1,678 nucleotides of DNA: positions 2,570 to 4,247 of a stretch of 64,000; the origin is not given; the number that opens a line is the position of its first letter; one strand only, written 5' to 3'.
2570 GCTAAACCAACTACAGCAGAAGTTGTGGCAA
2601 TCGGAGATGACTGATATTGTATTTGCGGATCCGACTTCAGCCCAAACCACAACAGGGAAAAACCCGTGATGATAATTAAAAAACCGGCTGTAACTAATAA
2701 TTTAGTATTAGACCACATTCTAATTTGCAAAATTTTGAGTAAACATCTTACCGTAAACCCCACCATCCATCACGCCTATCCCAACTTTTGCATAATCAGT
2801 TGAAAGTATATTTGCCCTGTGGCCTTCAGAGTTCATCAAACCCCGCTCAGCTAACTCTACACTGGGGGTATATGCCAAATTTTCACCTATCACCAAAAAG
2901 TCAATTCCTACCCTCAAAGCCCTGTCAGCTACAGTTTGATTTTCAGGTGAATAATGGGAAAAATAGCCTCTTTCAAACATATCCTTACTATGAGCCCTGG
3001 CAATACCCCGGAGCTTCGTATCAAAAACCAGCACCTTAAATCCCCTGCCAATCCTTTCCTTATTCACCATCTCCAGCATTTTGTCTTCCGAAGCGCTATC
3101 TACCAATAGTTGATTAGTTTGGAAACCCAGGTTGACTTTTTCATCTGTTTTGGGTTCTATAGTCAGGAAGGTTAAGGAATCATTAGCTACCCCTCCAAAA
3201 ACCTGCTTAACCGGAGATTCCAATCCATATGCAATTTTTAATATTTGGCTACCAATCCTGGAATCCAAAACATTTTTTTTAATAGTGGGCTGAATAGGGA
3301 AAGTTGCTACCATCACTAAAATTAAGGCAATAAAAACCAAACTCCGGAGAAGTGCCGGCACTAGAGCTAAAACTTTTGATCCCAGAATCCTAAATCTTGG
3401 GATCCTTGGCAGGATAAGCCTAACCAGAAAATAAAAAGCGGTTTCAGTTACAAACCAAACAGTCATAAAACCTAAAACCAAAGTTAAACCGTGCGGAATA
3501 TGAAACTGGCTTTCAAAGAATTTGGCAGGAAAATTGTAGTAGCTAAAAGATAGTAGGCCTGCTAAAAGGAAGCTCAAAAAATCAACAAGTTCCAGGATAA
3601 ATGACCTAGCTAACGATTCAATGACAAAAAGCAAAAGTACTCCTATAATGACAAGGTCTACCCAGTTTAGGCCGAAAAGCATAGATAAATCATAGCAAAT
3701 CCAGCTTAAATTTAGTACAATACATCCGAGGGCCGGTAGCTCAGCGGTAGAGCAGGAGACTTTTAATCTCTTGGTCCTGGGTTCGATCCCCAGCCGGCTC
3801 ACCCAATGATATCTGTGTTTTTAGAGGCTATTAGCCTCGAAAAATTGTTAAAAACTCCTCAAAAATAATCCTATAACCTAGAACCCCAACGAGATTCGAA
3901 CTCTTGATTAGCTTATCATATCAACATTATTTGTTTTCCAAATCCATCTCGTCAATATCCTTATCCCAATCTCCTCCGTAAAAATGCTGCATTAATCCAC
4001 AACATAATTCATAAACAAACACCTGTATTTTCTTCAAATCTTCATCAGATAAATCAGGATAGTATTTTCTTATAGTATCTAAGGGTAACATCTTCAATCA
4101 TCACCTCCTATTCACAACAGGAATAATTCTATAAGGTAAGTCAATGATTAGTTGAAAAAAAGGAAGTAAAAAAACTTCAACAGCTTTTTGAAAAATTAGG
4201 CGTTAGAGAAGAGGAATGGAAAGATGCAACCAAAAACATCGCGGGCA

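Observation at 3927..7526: Candidate undescribed defense/mobile module: a four-gene operon of unknown proteins between tRNA-Lys and an R-M system, bracketed by paralogous micro-ORFs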

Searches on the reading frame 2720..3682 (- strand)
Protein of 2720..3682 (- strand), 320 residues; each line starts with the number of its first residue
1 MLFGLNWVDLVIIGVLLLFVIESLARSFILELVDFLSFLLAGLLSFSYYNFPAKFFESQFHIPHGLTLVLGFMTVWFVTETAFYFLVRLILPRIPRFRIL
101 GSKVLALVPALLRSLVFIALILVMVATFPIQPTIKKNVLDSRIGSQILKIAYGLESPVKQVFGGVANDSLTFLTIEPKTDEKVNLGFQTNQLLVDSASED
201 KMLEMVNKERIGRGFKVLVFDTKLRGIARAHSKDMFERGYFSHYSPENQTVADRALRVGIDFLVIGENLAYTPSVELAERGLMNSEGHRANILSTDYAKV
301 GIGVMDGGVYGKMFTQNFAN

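Call 59: find_related_loci(query=window:2720-3682:-, collection=genome_contigs, flank=10000)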
Query window:2720-3682:- (320 aa) in genome_contigs; peptide patterns used: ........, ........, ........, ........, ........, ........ (x = any residue, [..] = any of these).
103 stretches matched a pattern; 54 encode a relative of the query (tblastn E <= 1e-3); 54 distinct loci.
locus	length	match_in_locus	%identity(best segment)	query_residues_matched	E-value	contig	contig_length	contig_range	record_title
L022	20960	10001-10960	82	1-320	3e-178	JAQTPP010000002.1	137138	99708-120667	MAG: Candidatus Daviesbacteria bacterium isolate STB_119 NODE_302_length_137138_cov_5.464744_Sandtown_B, whole genome sh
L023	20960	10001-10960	80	1-320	4e-177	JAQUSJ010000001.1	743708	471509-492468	MAG: Candidatus Daviesbacteria bacterium isolate STD1_94 NODE_9_length_743708_cov_15.213565_Sandtown_D1, whole genome sh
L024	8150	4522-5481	76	1-320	4e-165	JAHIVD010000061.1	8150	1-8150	MAG: Patescibacteria group bacterium isolate MM_PC_MetaG.mb.55 MM_PC_MetaG.mb.55_k141_1148576, whole genome shotgun sequ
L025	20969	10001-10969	66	5-320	7e-146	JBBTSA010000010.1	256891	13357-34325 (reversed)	MAG: Patescibacteria group bacterium isolate H51-bin048_1 H51_bin048_1_000000000010, whole genome shotgun sequence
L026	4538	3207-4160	44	5-320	3e-91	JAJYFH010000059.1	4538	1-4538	MAG: bacterium isolate DBS1-2.bin101 NODE_36617_length_4538_cov_1.984357, whole genome shotgun sequence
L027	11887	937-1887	46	6-320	1e-87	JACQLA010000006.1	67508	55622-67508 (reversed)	MAG: Candidatus Microgenomates bacterium isolate NC_groundwater_1191_Ag_S-0.1um_40_427 S_p1_S3_coassembly_k141_1745821,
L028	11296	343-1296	44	5-320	1e-85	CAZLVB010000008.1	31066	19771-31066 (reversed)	MAG TPA_asm: uncultured Gammaproteobacteria bacterium isolate SRP269290_co3_1053 genome assembly, contig: NODE_1280_leng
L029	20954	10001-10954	43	5-320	1e-85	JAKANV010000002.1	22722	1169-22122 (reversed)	MAG: bacterium isolate WY5.bin98 NODE_3494_length_22722_cov_1.106484, whole genome shotgun sequence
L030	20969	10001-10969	42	1-320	1e-83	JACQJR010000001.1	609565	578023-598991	MAG: Candidatus Microgenomates bacterium isolate NC_groundwater_1156_Ag_S-0.1um_40_307 S_p1_S3_coassembly_k141_153347, w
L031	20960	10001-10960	45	3-320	4e-83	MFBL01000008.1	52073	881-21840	MAG: Candidatus Curtissbacteria bacterium RIFCSPHIGHO2_12_FULL_41_17 rifcsphigho2_12_scaffold_1321, whole genome shotgun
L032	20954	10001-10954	43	6-320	9e-81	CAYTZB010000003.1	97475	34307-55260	MAG TPA_asm: uncultured Gammaproteobacteria bacterium isolate binchicken_co134_900 genome assembly, contig: NODE_535_len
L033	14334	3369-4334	43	1-320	8e-81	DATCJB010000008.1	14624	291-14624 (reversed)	MAG TPA_asm: Patescibacteria group bacterium isolate SMAG_U7874 k141_3528440, whole genome shotgun sequence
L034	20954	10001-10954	45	5-320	5e-80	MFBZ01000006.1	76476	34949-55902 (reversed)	MAG: Candidatus Curtissbacteria bacterium RIFCSPLOWO2_12_FULL_41_16 rifcsplowo2_12_scaffold_194, whole genome shotgun se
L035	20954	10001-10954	45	5-320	1e-91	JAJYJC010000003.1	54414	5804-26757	MAG: bacterium isolate DBS2-1.bin143 NODE_963_length_54414_cov_4.785750, whole genome shotgun sequence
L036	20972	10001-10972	41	5-320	1e-76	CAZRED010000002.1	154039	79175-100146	MAG TPA_asm: uncultured Candidatus Saccharibacteria bacterium isolate SRP136066_co1_403 genome assembly, contig: NODE_42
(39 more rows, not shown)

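Call 90: search_protein_families(library=pfam, proteins=[L024:1091-2320:+, L024:2332-2868:+, L024:3047-3997:-, L024:201-602:+], max_evalue=0.01)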
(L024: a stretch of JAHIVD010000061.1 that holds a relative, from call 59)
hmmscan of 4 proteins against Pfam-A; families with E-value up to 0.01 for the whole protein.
L024:1091-2320:+ (409 aa): 3 families
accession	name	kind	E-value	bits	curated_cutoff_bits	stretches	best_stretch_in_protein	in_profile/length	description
PF13304.12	AAA_21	-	2.1e-31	110.6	27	1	54-357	4-303/304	AAA domain, putative AbiEii toxin, Type IV TA system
PF13175.12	AAA_15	-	1.1e-11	45.4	32.1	1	7-354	1-371/374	AAA ATPase domain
PF02463.25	SMC_N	-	0.0014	18.5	40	0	49-71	24-46/220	RecF/RecN/SMC N terminal domain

L024:2332-2868:+ (178 aa): 1 family
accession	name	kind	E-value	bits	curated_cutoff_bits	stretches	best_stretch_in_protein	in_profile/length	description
PF13707.11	RloB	-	1.9e-07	31.9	31.5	1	18-147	1-149/195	RloB-like protein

L024:3047-3997:- (316 aa): 0 families

L024:201-602:+ (133 aa): 0 families

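Call 91: search_protein_families(library=padloc, proteins=[L024:1091-2320:+, L024:2332-2868:+], max_evalue=0.001)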
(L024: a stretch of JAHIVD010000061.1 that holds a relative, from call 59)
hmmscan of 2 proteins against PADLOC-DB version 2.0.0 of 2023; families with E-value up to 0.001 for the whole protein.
L024:1091-2320:+ (409 aa): 85 families (the best 25 are shown)
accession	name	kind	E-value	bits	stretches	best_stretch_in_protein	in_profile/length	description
PDLC02335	AbiLi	-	8.3e-74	246.6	1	4-408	46-287/326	AbiLi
PDLC02980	AriA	-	7.3e-35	119.4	1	54-357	4-303/304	-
PDLC04175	HEC-01A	-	7.7e-16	56.1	2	279-383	238-337/363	-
PDLC04176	HEC-01A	-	7.6e-15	53.1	1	52-372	26-336/371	-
PDLC04177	HEC-01A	-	2e-14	51.4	1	47-382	24-366/393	-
PDLC02979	AriA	-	8.3e-14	50.1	1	7-355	1-371/373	-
PDLC04214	HEC-02A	-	8.6e-14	49.5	1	276-361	202-286/338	-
PDLC04608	PDC-M38A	-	1.6e-13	49.1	1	47-366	23-325/367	-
PDLC04180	HEC-01A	-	1.9e-13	48.4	2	291-377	256-343/382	-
PDLC04135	mad3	-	2.5e-12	45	1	54-377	27-348/374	mads_3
PDLC00265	PtuA1|PtuA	-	2.6e-11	41.3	1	270-368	285-383/479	AAA ATPase domain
PDLC04182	HEC-01A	-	3e-11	40.9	1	45-388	27-382/406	-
PDLC00274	PtuA1|PtuA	-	6.6e-11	40.1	1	243-360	242-352/438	AAA ATPase domain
PDLC04179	HEC-01A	-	6.8e-11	39.9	1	293-383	343-430/459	-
PDLC00289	PtuA1|PtuA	-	7e-11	39.8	1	53-390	32-328/404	AAA ATPase domain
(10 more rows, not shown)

L024:2332-2868:+ (178 aa): 2 families
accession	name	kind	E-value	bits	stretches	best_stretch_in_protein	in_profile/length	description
PDLC02338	AbiLii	-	1.9e-13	48.9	1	60-172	18-120/125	AbiLii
PDLC02337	AbiLii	-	1.5e-05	23.7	1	7-167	22-80/170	AbiLii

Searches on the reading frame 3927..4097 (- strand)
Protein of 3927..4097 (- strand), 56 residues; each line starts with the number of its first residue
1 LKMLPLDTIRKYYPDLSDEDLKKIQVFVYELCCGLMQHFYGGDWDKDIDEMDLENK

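Call 7: search_protein_families(library=pfam, proteins=[window:3927-4097:-], max_evalue=1)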
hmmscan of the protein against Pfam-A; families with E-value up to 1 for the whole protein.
window:3927-4097:- (56 aa): 2 families
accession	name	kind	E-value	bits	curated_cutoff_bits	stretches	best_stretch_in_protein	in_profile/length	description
PF17929.6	TetR_C_34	-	0.099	13.2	26.3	1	8-39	53-84/120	Tetracyclin repressor-like, C-terminal domain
PF04255.20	DUF433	-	0.23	11.8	23.6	1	6-25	34-53/56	Protein of unknown function (DUF433)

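Call 8: search_protein_families(library=padloc, proteins=[window:3927-4097:-], max_evalue=1)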
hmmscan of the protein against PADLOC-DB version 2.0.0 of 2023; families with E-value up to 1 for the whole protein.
window:3927-4097:- (56 aa): 0 families

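Call 9: search_protein_families(library=phrogs, proteins=[window:3927-4097:-], max_evalue=1)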
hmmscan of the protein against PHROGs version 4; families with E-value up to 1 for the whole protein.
window:3927-4097:- (56 aa): 1 family
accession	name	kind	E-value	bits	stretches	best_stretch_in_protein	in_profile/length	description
phrog_37601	-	unknown function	0.22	12.8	1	8-36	3-31/93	-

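Call 10: search_protein_families(library=ncbifam, proteins=[window:3927-4097:-], max_evalue=1)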
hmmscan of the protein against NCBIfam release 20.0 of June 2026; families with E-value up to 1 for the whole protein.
window:3927-4097:- (56 aa): 0 families

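Call 69: list_cluster_members(proteins=[window:3927-4097:-, window:5971-6168:-, window:7035-7232:-, L024:4077-4241:+])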
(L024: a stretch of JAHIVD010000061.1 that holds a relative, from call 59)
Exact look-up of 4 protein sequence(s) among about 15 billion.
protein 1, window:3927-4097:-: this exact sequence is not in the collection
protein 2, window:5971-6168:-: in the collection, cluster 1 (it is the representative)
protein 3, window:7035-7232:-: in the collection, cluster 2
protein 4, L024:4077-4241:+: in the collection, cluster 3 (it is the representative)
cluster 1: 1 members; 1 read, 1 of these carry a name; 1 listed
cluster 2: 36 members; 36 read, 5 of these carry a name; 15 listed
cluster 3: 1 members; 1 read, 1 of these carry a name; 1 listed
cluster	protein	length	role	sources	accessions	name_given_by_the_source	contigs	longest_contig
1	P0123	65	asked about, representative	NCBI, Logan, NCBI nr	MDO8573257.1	MAG: hypothetical protein Q7R77_00735 [Candidatus Daviesbacteria bacterium] | hypothetical protein [Candidatus Daviesbacteria bacterium]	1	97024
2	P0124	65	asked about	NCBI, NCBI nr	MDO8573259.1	MAG: helix-turn-helix domain-containing protein [Candidatus Daviesbacteria bacterium] | helix-turn-helix domain-containing protein [Candidatus Daviesbacteria bacterium]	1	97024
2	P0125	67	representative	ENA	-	-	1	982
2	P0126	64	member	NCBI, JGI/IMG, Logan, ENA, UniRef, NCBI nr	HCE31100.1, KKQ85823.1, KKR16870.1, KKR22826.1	MAG: binding domain protein, excisionase family protein [Candidatus Daviesbacteria ... | Binding domain protein, excisionase family protein n=1 Tax=Candidatus Daviesbacteria ...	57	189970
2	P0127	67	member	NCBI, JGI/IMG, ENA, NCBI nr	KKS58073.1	MAG: binding domain protein, excisionase family protein [Candidatus Nomurabacteria ...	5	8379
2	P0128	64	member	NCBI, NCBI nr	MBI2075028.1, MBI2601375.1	helix-turn-helix domain-containing protein [Candidatus Daviesbacteria bacterium] | helix-turn-helix domain-containing protein [Candidatus Levybacteria bacterium]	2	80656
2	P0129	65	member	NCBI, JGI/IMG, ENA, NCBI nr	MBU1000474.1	helix-turn-helix domain-containing protein [Patescibacteria group bacterium]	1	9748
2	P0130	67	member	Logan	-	-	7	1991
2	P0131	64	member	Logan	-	-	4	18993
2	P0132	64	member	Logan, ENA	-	-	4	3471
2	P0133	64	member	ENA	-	-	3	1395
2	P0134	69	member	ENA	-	-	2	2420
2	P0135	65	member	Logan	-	-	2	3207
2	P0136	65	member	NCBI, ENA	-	-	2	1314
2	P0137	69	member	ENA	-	-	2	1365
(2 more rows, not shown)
